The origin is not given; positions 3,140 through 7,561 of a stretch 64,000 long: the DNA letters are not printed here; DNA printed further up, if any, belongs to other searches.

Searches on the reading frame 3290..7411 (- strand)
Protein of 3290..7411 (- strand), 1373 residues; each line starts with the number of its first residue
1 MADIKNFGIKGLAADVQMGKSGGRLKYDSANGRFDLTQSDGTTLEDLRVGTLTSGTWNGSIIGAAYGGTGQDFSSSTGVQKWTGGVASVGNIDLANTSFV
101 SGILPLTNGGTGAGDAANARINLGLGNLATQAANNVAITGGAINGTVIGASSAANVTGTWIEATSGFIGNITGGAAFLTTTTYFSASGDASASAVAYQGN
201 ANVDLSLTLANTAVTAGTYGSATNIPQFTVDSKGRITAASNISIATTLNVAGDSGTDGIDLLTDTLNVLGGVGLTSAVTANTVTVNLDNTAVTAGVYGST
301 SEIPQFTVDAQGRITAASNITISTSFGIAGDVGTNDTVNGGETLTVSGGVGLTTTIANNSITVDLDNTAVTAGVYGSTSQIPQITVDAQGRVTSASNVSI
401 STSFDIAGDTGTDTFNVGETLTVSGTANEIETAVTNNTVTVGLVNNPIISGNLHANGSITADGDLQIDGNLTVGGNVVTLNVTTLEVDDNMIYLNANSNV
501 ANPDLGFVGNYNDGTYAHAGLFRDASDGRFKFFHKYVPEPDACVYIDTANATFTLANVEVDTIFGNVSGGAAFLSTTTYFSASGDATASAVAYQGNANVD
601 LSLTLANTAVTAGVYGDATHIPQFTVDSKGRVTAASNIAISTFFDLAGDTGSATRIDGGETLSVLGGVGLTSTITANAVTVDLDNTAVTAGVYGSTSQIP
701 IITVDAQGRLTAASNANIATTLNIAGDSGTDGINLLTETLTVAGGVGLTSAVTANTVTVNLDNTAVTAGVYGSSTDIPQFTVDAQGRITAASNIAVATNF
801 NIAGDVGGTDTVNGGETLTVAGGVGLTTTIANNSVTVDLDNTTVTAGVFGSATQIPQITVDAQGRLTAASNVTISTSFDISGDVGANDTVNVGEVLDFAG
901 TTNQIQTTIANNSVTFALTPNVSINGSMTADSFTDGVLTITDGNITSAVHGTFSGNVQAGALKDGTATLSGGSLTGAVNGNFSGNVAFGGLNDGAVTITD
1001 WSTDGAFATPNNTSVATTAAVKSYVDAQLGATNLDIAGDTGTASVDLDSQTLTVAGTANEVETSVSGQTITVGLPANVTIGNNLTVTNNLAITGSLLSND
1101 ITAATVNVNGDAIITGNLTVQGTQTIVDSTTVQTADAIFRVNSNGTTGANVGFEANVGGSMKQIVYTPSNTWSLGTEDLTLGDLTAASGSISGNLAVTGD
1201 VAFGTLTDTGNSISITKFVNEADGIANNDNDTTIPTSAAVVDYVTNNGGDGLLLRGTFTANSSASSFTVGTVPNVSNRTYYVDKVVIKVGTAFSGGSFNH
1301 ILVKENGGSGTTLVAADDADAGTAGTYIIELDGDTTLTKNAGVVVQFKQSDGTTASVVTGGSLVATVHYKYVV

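Call 14: search_protein_families(library=pfam, proteins=[window:3290-7411:-])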
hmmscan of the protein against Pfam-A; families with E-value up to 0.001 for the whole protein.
window:3290-7411:- (1373 aa): 0 families

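Call 70: search_protein_families(library=phrogs, proteins=[window:3290-7411:-])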
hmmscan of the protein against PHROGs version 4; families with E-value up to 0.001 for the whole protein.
window:3290-7411:- (1373 aa): 4 families
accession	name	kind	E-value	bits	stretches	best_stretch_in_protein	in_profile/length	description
phrog_36881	-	unknown function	1.1e-24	88.5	7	208-254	20-66/198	-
phrog_18186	-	tail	1.2e-21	78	2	1002-1100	257-355/582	baseplate wedge subunit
phrog_3018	-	head and packaging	5.7e-10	39.8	2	556-659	87-189/341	head decoration protein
phrog_9751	-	unknown function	2.2e-06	28.6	0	679-732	26-79/79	-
